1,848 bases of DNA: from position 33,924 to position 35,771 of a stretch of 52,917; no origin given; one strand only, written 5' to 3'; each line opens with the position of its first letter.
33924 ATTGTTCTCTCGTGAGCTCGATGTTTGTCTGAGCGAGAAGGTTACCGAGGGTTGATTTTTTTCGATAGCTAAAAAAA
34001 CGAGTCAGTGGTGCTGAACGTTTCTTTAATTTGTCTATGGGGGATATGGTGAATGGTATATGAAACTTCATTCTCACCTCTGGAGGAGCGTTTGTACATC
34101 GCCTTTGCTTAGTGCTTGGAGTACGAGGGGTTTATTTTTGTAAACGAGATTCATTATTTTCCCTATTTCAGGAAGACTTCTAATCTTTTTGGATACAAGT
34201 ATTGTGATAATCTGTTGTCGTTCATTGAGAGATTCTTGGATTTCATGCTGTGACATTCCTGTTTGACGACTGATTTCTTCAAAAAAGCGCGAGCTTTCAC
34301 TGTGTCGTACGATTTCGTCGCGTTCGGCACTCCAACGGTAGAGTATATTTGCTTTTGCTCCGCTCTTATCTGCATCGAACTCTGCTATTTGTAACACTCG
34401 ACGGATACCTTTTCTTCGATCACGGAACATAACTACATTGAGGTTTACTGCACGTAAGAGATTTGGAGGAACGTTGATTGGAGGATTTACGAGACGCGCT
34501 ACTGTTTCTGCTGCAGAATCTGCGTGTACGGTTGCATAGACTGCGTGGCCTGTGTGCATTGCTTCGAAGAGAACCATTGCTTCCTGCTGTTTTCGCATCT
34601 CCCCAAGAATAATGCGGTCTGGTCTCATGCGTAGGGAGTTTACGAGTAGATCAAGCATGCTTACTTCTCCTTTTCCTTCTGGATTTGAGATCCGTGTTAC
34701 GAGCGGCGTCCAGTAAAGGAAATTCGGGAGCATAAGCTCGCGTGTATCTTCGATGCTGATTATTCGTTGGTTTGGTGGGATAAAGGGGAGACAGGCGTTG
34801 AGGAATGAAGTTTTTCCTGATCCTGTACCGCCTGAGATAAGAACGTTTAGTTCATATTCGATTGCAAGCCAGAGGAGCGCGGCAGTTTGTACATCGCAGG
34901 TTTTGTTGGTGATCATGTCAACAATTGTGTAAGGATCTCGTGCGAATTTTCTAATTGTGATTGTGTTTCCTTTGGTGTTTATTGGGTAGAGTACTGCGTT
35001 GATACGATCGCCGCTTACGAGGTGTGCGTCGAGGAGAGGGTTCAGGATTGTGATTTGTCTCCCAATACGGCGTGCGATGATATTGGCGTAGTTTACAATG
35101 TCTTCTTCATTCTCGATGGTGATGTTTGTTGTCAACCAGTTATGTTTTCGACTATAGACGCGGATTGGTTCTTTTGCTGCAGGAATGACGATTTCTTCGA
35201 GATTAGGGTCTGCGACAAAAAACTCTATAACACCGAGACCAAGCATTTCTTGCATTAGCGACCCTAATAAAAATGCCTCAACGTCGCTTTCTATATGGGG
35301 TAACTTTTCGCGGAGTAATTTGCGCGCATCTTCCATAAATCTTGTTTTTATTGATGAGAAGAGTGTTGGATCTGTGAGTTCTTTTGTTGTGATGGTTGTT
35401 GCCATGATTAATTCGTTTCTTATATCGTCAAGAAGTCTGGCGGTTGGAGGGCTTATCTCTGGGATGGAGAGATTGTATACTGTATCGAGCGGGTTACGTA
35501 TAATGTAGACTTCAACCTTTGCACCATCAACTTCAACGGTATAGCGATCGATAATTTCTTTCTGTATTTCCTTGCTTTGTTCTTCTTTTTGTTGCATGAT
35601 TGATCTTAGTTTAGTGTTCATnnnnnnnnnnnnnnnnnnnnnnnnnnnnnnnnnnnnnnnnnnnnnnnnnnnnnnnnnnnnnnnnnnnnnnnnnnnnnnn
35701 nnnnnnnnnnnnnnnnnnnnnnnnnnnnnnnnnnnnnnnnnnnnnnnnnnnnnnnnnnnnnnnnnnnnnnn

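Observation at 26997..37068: Large type IV filament locus combining pilus-like and archaellum-like parts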

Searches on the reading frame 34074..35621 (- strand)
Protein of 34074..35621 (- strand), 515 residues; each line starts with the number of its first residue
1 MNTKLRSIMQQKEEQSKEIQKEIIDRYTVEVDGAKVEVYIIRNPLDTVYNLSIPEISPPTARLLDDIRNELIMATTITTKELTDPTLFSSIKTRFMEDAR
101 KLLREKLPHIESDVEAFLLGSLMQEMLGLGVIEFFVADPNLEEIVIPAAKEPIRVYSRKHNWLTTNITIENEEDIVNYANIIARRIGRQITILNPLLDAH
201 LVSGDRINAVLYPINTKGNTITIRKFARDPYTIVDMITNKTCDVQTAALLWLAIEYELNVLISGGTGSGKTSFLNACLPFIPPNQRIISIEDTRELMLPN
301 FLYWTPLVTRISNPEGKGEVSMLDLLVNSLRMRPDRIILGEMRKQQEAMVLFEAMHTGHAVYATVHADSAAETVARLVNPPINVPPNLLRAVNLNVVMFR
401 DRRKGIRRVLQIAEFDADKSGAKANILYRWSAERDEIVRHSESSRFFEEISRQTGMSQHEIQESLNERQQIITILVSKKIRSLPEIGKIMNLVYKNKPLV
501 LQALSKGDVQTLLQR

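Call 3: search_protein_families(library=pfam, max_evalue=0.01, proteins=[window:34074-35621:-])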
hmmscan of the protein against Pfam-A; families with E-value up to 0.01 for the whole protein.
window:34074-35621:- (515 aa): 2 families
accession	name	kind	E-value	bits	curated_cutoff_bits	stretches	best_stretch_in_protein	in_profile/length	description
PF00437.27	T2SSE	-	3e-36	125.3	24.9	1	211-379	87-257/370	Type II/IV secretion system protein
PF13555.12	AAA_29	-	0.0069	16.6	27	0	259-286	24-51/61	P-loop containing region of AAA domain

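Call 4: search_protein_families(library=ncbifam, max_evalue=0.01, proteins=[window:34074-35621:-])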
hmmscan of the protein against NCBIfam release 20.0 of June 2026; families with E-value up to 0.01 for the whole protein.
window:34074-35621:- (515 aa): 20 families
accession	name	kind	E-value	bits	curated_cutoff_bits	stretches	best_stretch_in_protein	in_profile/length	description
NF058587.1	archaellum_moto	equivalog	1.3e-82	278.3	550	1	45-495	77-519/527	archaellum flagellar ATPase motor FlaI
TIGR03819.1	heli_sec_ATPase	hypoth_equivalog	2.9e-54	184.5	373.15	1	109-378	31-298/340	TadA family conjugal transfer-associated ATPase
NF053672.1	bindosome_BasE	exception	3.1e-45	154.9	1000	1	20-492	37-506/512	bindosome assembly system ATPase subunit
TIGR02788.1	VirB11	equivalog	5.3e-43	147.2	249.95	2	246-379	133-264/308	P-type DNA transfer ATPase VirB11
TIGR02782.1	TrbB_P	equivalog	1.7e-33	116.2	304.55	1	124-416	7-294/303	P-type conjugative transfer ATPase TrbB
NF010475.0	PRK13900.1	equivalog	1.9e-31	109.4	389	1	248-377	151-279/333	type IV secretion system ATPase VirB11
NF010469.0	PRK13894.1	subfamily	3.3e-27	95.7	508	1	166-415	61-307/320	conjugal transfer ATPase TrbB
NF010407.0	PRK13833.1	subfamily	3.8e-24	85.7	499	1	195-416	82-304/323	conjugal transfer protein TrbB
NF010425.0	PRK13851.1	equivalog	6.1e-23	81.2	461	1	248-376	153-279/344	type IV secretion system protein VirB11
NF041000.1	ATPase_ComGA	equivalog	4.1e-20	71.9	300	1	260-379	131-244/267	competence type IV pilus ATPase ComGA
TIGR01420.1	pilT_fam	subfamily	1.1e-16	61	319.1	1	260-379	125-241/343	PilT/PilU family type 4a pilus ATPase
NF007755.0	PRK10436.1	equivalog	7.4e-15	54.5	617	1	260-389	222-342/465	type II secretion system protein GspE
TIGR02538.1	type_IV_pilB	equivalog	9e-15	54.3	675.65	1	260-394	319-445/564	type IV-A pilus assembly ATPase PilB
TIGR02533.1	type_II_gspE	equivalog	2.4e-13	49.6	630.25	1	260-398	246-374/486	type II secretion system ATPase GspE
NF053534.1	T4PilAsmATPsTfpB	equivalog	3.6e-13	48.8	850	1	260-438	339-505/584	type IV pilus assembly ATPase TfpB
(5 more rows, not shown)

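Call 10: find_homologous_proteins(query=window:34074-35621:-, max_evalue=1e-20)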
Query window:34074-35621:- (515 aa): 7966 proteins with E <= 1e-20 among 8000 candidates; the best 120 are listed.
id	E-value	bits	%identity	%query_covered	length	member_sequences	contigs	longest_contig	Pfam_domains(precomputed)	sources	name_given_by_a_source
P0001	0.0e+0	1049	92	100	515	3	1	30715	PF00437.27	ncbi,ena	-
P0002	3.0e-248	842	74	97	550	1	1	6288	PF00437.27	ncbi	-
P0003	7.6e-248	841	74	98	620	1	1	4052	PF00437.27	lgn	-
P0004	2.4e-247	839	74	97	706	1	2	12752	PF00437.27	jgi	-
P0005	1.4e-246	837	73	96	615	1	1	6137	PF00437.27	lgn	-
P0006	1.9e-246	836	74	96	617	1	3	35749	PF00437.27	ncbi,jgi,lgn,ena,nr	ncbi:MAG: Flp pilus assembly complex ATPase component TadA [Nanoarchaeota archaeon]|nr:Flp pilus ass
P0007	1.4e-245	833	71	100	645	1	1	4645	PF00437.27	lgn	-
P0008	7.5e-245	831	73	96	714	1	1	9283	PF00437.27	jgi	jgi:flagellar protein FlaI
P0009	4.1e-244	829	72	98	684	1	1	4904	PF00437.27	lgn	-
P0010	7.9e-244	828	73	96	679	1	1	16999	PF00437.27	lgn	-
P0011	4.7e-243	825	72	97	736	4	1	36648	PF00437.27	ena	-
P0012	1.2e-242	824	70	99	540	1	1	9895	PF00437.27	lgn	-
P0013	1.2e-242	824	72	97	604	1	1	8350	PF00437.27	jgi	jgi:archaeal flagellar protein FlaI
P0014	1.8e-242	823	72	97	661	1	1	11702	PF23989.1,PF00437.27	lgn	-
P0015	1.6e-241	820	72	97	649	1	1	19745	PF00437.27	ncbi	ncbi:MAG: type II/IV secretion system ATPase subunit [archaeon]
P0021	1.1e-239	814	71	97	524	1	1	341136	PF00437.27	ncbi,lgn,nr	ncbi:MAG: ATPase, T2SS/T4P/T4SS family [Nanoarchaeota archaeon]|nr:ATPase, T2SS/T4P/T4SS family [Nan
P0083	5.5e-234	795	69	98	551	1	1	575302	PF00437.27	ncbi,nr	ncbi:Flp pilus assembly complex ATPase component TadA [Candidatus Pacearchaeota archaeon]|nr:Flp pil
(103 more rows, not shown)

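Call 12: find_encoding_contigs(protein=P0083, flank=10000, max_places=2)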
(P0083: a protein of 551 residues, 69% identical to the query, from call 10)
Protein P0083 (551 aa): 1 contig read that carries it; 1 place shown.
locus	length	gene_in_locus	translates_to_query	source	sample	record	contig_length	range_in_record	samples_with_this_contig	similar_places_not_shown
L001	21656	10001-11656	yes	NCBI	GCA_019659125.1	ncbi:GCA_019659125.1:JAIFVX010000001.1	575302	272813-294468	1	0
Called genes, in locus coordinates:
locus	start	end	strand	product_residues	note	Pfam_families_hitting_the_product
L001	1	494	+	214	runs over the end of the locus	-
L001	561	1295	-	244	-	PF08774:VRR_NUC (weak)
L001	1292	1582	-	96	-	-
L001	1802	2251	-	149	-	-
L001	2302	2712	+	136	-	PF07884:VKOR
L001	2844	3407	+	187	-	-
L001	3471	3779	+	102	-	PF01096:Zn_ribbon_TFIIS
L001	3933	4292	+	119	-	PF01751:Toprim, PF13662:Toprim_4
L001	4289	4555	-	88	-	-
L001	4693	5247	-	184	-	-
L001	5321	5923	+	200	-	PF00149:Metallophos, PF12850:Metallophos_2, PF14582:Metallophos_3 (faint)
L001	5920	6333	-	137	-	-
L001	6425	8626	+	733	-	PF01751:Toprim, PF01131:Topoisom_bac, PF01396:Zn_ribbon_Top1 (weak)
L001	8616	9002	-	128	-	-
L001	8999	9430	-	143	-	-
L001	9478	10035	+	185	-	-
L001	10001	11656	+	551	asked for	PF00437:T2SSE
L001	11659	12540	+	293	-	PF00482:T2SSF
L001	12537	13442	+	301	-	PF00482:T2SSF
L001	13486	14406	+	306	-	PF06745:ATPase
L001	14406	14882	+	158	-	-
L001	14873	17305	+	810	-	-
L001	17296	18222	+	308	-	-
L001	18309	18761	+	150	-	-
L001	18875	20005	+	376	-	PF13462:Thioredoxin_4, PF01323:DSBA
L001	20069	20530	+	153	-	-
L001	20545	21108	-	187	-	PF00827:Ribosomal_L15e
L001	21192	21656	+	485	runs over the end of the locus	PF00133:tRNA-synt_1, PF01406:tRNA-synt_1e, PF09334:tRNA-synt_1g, PF00133:tRNA-synt_1, PF19303:Anticodon_3, PF08264:Anticodon_1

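Call 13: find_encoding_contigs(protein=P0021, flank=10000, max_places=2)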
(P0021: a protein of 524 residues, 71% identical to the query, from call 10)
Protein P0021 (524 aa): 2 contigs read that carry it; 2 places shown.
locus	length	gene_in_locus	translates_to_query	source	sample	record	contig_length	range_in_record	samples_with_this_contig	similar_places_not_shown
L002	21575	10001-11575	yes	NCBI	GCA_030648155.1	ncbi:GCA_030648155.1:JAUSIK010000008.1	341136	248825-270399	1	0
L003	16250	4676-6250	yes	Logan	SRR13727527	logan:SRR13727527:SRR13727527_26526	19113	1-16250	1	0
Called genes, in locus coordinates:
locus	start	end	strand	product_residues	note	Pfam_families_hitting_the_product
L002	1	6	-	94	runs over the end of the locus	-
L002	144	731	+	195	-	-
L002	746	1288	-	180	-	-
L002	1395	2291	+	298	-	PF00140:Sigma70_r1_2 (weak), PF04542:Sigma70_r2, PF04545:Sigma70_r4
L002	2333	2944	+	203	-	PF00149:Metallophos, PF12850:Metallophos_2, PF14582:Metallophos_3 (faint)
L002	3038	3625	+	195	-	-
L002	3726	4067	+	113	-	-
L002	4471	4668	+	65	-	-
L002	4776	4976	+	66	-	-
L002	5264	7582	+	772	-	PF01751:Toprim, PF01131:Topoisom_bac, PF01396:Zn_ribbon_Top1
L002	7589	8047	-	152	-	-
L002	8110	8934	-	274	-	PF00404:Dockerin_1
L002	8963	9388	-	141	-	-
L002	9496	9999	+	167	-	-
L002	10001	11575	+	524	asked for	PF00437:T2SSE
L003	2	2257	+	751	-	?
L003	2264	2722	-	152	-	-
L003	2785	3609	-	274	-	PF00404:Dockerin_1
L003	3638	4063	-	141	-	-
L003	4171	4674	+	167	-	-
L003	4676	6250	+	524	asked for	PF00437:T2SSE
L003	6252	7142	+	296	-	PF00482:T2SSF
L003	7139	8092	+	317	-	PF00482:T2SSF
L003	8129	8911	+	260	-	PF06745:ATPase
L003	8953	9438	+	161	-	-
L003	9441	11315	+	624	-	-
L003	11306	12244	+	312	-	-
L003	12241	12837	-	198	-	-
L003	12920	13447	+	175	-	-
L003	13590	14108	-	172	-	PF13185:GAF_2, PF01590:GAF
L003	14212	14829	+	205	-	-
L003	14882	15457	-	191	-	PF00827:Ribosomal_L15e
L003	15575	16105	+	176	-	-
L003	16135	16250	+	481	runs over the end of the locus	PF00133:tRNA-synt_1, PF01406:tRNA-synt_1e, PF09334:tRNA-synt_1g, PF00133:tRNA-synt_1, PF01406:tRNA-synt_1e, PF08264:Anticodon_1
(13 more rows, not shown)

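Call 18: search_solved_structures(query=window:34074-35621:-, max_evalue=1e-10)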
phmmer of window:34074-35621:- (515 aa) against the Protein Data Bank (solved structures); distinct sequences matched with E-value up to 1e-10: 12.
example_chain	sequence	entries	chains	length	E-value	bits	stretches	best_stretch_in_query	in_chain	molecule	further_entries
2oap_1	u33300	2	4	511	2.2e-66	227.7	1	25-507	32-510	Type II secretion system protein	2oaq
4ii7_A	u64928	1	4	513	1.7e-52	181.9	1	77-482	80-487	FlaI ATPase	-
4ihq_A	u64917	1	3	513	1.1e-51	179.3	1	77-482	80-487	FlaI ATPase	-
8rjf_A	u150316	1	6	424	2.7e-44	154.9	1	116-379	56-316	Pilus assembly ATPase CpaF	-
8rkd_E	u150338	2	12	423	2.7e-44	154.9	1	116-379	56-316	Pilus assembly ATPase CpaF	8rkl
9e24_A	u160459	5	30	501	4.4e-44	154.2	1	115-379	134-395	CpaF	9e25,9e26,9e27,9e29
6bge_A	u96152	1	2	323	2.7e-25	92.3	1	193-380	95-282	VirB11-like protein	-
1g6o_A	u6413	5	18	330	2.8e-25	92.2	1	193-380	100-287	CAG-ALPHA | virB11 homolog | Cag-alfa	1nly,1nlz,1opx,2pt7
2gza_A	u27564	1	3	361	1.4e-16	63.5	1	249-377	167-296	Type IV secretion system protein VirB11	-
2eyu_A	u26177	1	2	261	4.4e-11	45.4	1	260-383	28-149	twitching motility protein PilT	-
2gsz_A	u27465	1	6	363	9e-11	44.3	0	260-383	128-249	twitching motility protein PilT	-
2ewv_A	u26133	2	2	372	9.1e-11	44.3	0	260-383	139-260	twitching motility protein PilT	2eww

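Call 20: find_related_loci(query=window:34074-35621:-, collection=genome_contigs, flank=10000)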
Query window:34074-35621:- (515 aa) in genome_contigs; peptide patterns used: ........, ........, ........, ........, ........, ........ (x = any residue, [..] = any of these).
59 stretches matched a pattern; 18 encode a relative of the query (tblastn E <= 1e-3); 18 distinct loci.
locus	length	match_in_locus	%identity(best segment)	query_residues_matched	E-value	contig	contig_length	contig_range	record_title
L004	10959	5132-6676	92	1-515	0e+0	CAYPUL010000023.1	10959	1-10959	MAG TPA_asm: Candidatus Woesearchaeota archaeon isolate SRP178908_co2_46 genome assembly, contig: NODE_3504_length_10959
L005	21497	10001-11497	71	16-514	0e+0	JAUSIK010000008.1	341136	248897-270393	MAG: Nanoarchaeota archaeon isolate E14_metabat.bin.238 E14_k141_1202555, whole genome shotgun sequence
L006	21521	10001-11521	70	7-515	0e+0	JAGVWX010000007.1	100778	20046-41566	Candidatus Pacearchaeota archaeon isolate RIFCSPHIGHO2_01_FULL_39_44 rifcsphigho2_01_scaffold_1935, whole genome shotgun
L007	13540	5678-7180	70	12-513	0e+0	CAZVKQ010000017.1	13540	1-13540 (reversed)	MAG TPA_asm: Candidatus Woesearchaeota archaeon isolate SRP269290_co4_219 genome assembly, contig: NODE_3167_length_1354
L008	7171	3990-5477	70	20-515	0e+0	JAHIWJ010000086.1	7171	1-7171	MAG: Nanoarchaeota archaeon isolate MM_PW_MetaG.mb.4 MM_PW_MetaG.mb.4_k141_288918, whole genome shotgun sequence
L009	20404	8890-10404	68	10-514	0e+0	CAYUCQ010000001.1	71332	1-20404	MAG TPA_asm: Candidatus Woesearchaeota archaeon isolate SRP050083_co3_194 genome assembly, contig: NODE_156_length_71332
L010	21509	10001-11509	69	4-509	0e+0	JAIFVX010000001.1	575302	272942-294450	MAG: Candidatus Pacearchaeota archaeon isolate viral-cat_41_18 PAFVLPS_2018_scaffold_13, whole genome shotgun sequence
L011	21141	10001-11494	69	12-509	0e+0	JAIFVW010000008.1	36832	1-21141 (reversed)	MAG: Candidatus Pacearchaeota archaeon isolate viral-cat_38_18 PAFVLPS_2018_scaffold_10309, whole genome shotgun sequenc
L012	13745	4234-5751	67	6-514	0e+0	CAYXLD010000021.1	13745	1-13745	MAG TPA_asm: Candidatus Woesearchaeota archaeon isolate ERP125453_co1_526 genome assembly, contig: NODE_4794_length_1374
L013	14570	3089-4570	69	21-514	0e+0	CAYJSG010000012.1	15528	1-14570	MAG TPA_asm: Candidatus Woesearchaeota archaeon isolate ERP125453_co1_184 genome assembly, contig: NODE_3935_length_1552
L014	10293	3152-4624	71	23-513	0e+0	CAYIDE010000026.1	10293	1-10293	MAG TPA_asm: Candidatus Woesearchaeota archaeon isolate ERP119705_co1_824 genome assembly, contig: NODE_9050_length_1029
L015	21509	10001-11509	72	13-513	0e+0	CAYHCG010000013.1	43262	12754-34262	MAG TPA_asm: Candidatus Woesearchaeota archaeon isolate ERP119705_co10_239 genome assembly, contig: NODE_655_length_4326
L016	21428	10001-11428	65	22-497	0e+0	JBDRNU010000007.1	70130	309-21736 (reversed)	MAG: archaeon isolate MEGAHIT-group-1.914 k141_12457983, whole genome shotgun sequence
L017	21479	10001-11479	63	20-512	0e+0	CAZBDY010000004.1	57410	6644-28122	MAG TPA_asm: Candidatus Woesearchaeota archaeon isolate SRP141376_co1_202 genome assembly, contig: NODE_1421_length_5741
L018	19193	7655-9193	69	2-514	0e+0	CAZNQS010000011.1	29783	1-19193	MAG TPA_asm: Candidatus Woesearchaeota archaeon isolate SRP178908_co1_140 genome assembly, contig: NODE_885_length_29783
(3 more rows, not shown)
